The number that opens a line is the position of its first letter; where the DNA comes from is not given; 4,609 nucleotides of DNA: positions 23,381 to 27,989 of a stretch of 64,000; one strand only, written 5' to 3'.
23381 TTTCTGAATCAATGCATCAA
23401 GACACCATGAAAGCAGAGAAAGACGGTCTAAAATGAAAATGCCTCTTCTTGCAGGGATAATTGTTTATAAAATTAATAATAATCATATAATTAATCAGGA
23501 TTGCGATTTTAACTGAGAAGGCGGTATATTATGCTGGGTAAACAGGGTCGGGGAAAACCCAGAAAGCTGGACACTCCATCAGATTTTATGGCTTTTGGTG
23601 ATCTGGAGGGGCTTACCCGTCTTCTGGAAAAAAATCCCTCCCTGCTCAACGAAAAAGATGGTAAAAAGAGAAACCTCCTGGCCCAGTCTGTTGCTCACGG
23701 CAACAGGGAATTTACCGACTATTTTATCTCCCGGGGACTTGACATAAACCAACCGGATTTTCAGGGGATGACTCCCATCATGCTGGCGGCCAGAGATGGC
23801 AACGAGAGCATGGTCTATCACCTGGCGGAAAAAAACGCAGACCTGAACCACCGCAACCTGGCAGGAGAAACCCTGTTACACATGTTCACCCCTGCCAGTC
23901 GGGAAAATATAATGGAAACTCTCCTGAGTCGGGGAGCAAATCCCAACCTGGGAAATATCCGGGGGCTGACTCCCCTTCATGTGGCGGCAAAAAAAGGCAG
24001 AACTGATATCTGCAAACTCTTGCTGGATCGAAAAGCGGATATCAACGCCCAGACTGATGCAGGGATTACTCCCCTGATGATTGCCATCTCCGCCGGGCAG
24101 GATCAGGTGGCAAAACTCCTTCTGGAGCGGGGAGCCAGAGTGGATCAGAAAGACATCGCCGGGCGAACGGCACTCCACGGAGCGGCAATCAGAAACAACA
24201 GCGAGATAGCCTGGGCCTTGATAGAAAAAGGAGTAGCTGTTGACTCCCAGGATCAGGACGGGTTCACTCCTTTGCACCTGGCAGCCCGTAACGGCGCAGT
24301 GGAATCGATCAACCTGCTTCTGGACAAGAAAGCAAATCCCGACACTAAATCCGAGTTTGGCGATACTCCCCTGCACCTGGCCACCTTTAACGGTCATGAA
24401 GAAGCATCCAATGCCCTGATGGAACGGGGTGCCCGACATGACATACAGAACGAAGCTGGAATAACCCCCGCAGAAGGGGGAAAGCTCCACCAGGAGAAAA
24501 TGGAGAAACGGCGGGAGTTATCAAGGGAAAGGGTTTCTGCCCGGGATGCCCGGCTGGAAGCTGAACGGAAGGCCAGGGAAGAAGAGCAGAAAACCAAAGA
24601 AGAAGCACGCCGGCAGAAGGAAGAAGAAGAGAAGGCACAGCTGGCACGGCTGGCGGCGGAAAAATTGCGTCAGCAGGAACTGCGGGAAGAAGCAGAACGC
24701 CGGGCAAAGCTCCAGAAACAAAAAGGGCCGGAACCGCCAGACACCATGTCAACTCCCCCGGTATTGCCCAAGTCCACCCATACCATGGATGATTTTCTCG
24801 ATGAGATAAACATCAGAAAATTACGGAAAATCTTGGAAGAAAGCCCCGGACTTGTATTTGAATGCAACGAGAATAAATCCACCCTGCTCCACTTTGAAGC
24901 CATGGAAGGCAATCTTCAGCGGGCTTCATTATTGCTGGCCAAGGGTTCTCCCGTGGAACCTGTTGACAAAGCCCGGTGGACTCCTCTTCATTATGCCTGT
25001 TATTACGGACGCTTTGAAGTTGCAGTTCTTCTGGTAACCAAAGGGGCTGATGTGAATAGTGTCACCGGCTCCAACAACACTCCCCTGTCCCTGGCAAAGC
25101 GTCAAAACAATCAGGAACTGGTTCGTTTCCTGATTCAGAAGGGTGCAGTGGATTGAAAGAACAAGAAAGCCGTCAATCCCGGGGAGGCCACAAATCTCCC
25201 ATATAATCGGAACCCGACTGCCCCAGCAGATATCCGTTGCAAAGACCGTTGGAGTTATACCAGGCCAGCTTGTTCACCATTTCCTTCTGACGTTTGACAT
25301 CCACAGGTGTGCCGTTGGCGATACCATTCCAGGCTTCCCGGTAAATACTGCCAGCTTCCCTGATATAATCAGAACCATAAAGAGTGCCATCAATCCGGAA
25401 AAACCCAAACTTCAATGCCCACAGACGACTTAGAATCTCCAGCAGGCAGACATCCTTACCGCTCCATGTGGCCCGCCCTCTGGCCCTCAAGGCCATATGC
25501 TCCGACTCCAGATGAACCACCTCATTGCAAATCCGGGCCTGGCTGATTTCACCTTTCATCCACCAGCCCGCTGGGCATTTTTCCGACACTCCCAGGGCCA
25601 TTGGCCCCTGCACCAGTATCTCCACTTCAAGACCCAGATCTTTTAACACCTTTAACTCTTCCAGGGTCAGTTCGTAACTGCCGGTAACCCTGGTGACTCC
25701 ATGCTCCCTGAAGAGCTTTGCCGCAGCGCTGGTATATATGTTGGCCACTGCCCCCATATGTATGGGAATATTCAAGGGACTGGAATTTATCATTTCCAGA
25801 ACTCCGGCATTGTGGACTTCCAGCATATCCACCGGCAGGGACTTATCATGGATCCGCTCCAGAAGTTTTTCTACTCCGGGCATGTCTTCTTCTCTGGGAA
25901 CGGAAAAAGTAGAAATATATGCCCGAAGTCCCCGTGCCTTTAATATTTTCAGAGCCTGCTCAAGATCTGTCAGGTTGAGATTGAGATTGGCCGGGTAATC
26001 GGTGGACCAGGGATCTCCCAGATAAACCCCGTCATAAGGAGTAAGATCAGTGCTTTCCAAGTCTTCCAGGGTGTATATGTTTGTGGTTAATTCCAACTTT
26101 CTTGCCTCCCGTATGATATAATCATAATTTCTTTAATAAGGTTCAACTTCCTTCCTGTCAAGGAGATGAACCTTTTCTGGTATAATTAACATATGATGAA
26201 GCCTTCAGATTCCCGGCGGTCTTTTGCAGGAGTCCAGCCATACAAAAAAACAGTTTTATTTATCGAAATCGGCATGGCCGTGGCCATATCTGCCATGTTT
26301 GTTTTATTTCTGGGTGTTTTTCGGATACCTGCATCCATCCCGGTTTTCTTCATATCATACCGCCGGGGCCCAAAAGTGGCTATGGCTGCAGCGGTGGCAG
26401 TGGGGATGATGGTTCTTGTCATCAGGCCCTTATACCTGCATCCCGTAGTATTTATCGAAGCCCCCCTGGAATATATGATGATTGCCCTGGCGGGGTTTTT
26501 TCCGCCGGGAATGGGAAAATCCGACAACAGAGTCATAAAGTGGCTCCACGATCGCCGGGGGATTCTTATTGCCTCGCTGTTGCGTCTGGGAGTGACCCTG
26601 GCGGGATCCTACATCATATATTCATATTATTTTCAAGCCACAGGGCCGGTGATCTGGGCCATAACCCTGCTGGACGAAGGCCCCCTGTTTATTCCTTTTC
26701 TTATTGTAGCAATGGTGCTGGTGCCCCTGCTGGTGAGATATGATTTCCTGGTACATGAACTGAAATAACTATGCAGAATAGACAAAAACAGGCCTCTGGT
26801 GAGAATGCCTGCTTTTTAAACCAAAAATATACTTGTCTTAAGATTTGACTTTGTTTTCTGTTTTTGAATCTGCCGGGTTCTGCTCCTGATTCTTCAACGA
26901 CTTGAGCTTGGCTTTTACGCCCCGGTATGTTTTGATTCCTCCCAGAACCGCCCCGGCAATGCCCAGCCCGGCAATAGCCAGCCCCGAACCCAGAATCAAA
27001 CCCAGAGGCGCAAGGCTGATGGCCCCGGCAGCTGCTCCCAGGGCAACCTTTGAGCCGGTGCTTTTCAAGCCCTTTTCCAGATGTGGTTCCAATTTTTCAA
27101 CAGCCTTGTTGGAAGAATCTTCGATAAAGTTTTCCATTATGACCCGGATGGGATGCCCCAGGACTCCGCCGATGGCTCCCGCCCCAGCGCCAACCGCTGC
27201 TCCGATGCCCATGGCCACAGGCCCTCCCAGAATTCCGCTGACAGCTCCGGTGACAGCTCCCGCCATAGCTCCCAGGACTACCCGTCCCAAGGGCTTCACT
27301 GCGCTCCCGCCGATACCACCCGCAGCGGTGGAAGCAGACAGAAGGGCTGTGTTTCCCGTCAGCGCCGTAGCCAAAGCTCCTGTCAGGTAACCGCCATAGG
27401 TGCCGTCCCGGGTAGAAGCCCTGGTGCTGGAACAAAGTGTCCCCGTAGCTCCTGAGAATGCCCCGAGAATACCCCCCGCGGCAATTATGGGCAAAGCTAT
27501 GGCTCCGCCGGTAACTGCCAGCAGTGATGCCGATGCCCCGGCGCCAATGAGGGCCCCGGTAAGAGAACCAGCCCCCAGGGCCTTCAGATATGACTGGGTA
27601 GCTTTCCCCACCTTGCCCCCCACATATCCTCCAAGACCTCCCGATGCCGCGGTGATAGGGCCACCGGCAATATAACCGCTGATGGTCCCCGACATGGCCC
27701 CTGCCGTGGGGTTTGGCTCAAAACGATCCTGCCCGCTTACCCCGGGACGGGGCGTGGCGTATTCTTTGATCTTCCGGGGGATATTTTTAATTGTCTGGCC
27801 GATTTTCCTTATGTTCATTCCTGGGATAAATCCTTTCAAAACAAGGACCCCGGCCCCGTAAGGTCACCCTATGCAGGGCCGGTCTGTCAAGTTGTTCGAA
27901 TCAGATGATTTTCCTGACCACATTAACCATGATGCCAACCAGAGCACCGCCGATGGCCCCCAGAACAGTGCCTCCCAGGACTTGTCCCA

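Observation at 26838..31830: Cluster of four consecutive Gly/Ala-rich glycine-zipper proteins of unassignable family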

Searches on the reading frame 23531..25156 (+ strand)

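Call 3: search_protein_families(library=pfam, proteins=[window:23531-25156:+], max_evalue=1)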
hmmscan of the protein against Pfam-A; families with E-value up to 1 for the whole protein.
window:23531-25156:+ (541 aa): 8 families
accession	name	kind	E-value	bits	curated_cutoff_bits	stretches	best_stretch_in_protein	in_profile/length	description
PF00023.36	Ank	-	4.5e-72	234.3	21.1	9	145-175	2-32/33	Ankyrin repeat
PF12796.13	Ank_2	-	8.9e-72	238.2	27.3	6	124-208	6-90/90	Ankyrin repeats (3 copies)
PF13637.12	Ank_4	-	4.7e-55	182.8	22.7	9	149-198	1-50/50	Ankyrin repeats (many copies)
PF13857.12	Ank_5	-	7.4e-51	170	27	7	230-284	1-56/56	Ankyrin repeats (many copies)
PF13606.12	Ank_3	-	2.6e-50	162.2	22.3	5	145-173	2-30/30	Ankyrin repeat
PF24521.3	Ank_KRIT1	-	1.7e-09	38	80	4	148-216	49-123/149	KRIT1 ankyrin-repeats domain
PF23745.1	ANK_LRRK2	-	1.5e-08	35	27.5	2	486-539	35-88/130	LRRK2 ANK repeat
PF24034.1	DUF7343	-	0.35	11.2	27.6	0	190-213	5-28/62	Domain of unknown function (DUF7343)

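Call 4: search_protein_families(library=ncbifam, proteins=[window:23531-25156:+], max_evalue=1)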
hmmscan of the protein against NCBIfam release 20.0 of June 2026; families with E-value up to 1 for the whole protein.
window:23531-25156:+ (541 aa): 12 families
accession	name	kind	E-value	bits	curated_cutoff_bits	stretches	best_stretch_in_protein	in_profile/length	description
NF041931.2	MzaA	equivalog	3.2e-45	155.2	800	5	231-371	22-161/726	MZA anti-phage system associated sigma-70 family RNA polymerase sigma factor MzaA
NF043023.1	T4SS_AnkH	equivalog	2.5e-42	145.2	600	5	123-203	43-123/467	Dot/Icm T4SS effector AnkH/LegA3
NF043029.1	T4SS_AnkY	equivalog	2.3e-38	132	600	5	205-271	451-518/543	Dot/Icm T4SS effector AnkY/LegA9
NF043022.1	T4SS_AnkG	equivalog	1e-30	106.9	500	4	124-230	342-454/455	Dot/Icm T4SS effector AnkG/AnkZ/LegA7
NF043028.1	T4SS_AnkX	equivalog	2.7e-30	105.2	1400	3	126-310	596-795/938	Dot/Icm T4SS effector AnkN/AnkX/LegA8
NF043024.1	T4SS_AnkI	equivalog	3.6e-17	62.3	550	3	234-285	231-283/439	Dot/Icm T4SS effector AnkI/LegAS4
TIGR00870.1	trp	subfamily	6.9e-17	60.8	498.75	3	67-174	43-160/747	transient-receptor-potential calcium channel protein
NF043021.1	T4SS_AnkF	equivalog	2.8e-16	59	1000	3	148-209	588-650/917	Dot/Icm T4SS effector AnkF/LegA14/Ceg31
NF043019.1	T4SS_AnkC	equivalog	5.1e-14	52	450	3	127-302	68-226/459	Dot/Icm T4SS effector AnkC/LegA12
NF043027.1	T4SS_AnkQ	equivalog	2.7e-07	29.6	700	1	147-243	295-396/496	Dot/Icm T4SS effector AnkQ/LegA10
NF003454.1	PRK05035.1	equivalog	0.06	11.8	345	1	321-392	438-509/556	electron transport complex subunit RsxC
NF043020.1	T4SS_AnkD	equivalog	0.29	10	500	0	171-210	74-113/426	Dot/Icm T4SS effector AnkD/LegA15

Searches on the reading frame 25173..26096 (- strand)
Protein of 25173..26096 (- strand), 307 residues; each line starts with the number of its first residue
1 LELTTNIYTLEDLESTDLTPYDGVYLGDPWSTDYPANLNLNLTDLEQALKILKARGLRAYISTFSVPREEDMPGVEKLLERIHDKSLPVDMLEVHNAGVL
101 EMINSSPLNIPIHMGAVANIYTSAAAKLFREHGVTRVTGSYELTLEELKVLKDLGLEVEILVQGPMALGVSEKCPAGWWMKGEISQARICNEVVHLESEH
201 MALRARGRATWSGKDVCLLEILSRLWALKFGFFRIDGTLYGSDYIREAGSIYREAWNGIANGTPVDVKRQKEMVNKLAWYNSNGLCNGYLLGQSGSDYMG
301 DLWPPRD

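Call 3: search_protein_families(library=pfam, proteins=[window:25173-26096:-], max_evalue=1)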
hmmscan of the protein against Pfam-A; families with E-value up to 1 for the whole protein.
window:25173-26096:- (307 aa): 1 family
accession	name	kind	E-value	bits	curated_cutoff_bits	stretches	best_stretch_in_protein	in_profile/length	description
PF01136.24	Peptidase_U32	-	3.2e-28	99.1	22.4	1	75-294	4-231/233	Peptidase family U32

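Call 4: search_protein_families(library=ncbifam, proteins=[window:25173-26096:-], max_evalue=1)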
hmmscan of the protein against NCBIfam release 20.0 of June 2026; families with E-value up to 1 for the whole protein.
window:25173-26096:- (307 aa): 4 families
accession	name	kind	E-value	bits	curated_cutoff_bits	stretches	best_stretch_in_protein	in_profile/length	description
NF011996.0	PRK15452.1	equivalog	3.4e-15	55.8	534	2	22-175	26-179/449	prephenate-dependent tRNA uridine(34) hydroxylase TrhP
NF047965.1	quinone_UbiV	equivalog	3.4e-12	46.5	275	1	39-296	43-291/292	ubiquinone anaerobic biosynthesis protein UbiV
NF011991.0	PRK15447.1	equivalog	1.1e-10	41.4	283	1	40-298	45-298/302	U32 family peptidase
NF047963.1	quinone_UbiU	equivalog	2.8e-07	30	440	1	36-183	38-185/331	ubiquinone anaerobic biosynthesis protein UbiU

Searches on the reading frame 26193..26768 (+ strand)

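Call 3: search_protein_families(library=pfam, proteins=[window:26193-26768:+], max_evalue=1)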
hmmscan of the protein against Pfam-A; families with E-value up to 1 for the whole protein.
window:26193-26768:+ (191 aa): 2 families
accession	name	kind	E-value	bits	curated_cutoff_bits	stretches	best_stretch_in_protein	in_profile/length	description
PF09515.15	Thia_YuaJ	-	4.3e-11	43.7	25.8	1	25-182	3-170/177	Thiamine transporter protein (Thia_YuaJ)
PF16943.10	T4SS_CagC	-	0.073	13.7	27.9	1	18-87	44-112/119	Cag pathogenicity island, type IV secretory system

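Call 4: search_protein_families(library=ncbifam, proteins=[window:26193-26768:+], max_evalue=1)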
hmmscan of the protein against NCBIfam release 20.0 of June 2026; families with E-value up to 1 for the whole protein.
window:26193-26768:+ (191 aa): 1 family
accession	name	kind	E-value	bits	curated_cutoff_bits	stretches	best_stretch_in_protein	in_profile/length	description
TIGR02357.1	ECF_ThiT_YuaJ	equivalog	2.9e-09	37.1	108.45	1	23-182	4-175/183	energy-coupled thiamine transporter ThiT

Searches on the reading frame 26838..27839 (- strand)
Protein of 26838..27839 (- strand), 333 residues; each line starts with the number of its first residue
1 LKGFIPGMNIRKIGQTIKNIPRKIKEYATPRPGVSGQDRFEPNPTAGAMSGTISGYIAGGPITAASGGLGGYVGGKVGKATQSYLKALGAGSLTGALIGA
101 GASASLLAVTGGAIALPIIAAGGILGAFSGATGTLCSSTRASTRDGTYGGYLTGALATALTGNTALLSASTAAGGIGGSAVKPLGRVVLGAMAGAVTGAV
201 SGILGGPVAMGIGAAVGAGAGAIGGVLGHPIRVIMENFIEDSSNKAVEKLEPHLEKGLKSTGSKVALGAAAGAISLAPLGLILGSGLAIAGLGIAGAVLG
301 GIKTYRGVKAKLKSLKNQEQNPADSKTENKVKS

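Call 3: search_protein_families(library=pfam, proteins=[window:26838-27839:-], max_evalue=1)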
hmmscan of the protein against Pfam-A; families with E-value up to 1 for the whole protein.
window:26838-27839:- (333 aa): 1 family
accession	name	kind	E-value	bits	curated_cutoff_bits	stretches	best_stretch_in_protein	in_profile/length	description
PF13436.11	Gly-zipper_OmpA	-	0.02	15.1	27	1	190-227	3-42/44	Glycine-zipper domain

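Call 4: search_protein_families(library=ncbifam, proteins=[window:26838-27839:-], max_evalue=1)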
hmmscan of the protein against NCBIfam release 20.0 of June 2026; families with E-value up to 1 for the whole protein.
window:26838-27839:- (333 aa): 0 families

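Call 56: find_homologous_proteins(query=A5, max_evalue=0.001)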
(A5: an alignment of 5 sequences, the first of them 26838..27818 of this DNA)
Query A5 (5 sequences) (326 aa, profile of the alignment): 22 proteins with E <= 0.001 among 8000 candidates.
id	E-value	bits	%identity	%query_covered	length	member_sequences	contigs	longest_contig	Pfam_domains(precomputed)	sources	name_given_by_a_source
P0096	2.9e-135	469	36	88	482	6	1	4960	-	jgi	-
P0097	7.2e-135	468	37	83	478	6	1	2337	-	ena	-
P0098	3.7e-132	459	36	83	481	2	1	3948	-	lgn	-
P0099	6.3e-130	451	37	75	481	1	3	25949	-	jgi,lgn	jgi:hypothetical protein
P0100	2.1e-121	423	55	100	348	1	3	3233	-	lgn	-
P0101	1.8e-111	391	53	85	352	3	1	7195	-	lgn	-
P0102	2.1e-98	348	49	98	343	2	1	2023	-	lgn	-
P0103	5.2e-94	333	45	75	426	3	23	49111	-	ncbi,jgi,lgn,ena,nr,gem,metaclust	ncbi:MAG TPA: hypothetical protein PL110_06695 [Candidatus Eremiobacteraeota bacterium]|nr:hypotheti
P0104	1.0e-93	332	48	93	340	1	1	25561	-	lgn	-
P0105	2.0e-93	331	44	85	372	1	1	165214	-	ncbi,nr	ncbi:MAG: hypothetical protein RDV48_16195 [Candidatus Eremiobacteraeota bacterium]|nr:hypothetical 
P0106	4.4e-81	291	51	73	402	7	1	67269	-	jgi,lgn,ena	-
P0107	4.2e-80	288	39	85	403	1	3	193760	-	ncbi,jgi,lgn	-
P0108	1.2e-79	286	42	94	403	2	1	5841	-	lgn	-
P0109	1.3e-74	270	43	81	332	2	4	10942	-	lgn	-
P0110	8.2e-50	188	38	60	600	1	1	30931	-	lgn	-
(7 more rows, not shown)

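Call 63: search_protein_families(library=padloc, proteins=[window:26838-27818:-], max_evalue=0.1)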
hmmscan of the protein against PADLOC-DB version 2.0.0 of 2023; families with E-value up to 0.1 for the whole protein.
window:26838-27818:- (326 aa): 0 families

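Call 64: search_protein_families(library=phrogs, proteins=[window:26838-27818:-], max_evalue=0.1)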
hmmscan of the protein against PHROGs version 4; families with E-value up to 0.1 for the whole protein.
window:26838-27818:- (326 aa): 0 families

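Call 73: search_solved_structures(query=A5, max_evalue=1)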
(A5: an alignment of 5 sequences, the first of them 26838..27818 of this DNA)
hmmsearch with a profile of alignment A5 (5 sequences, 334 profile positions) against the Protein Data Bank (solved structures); distinct sequences matched with E-value up to 1: 0.
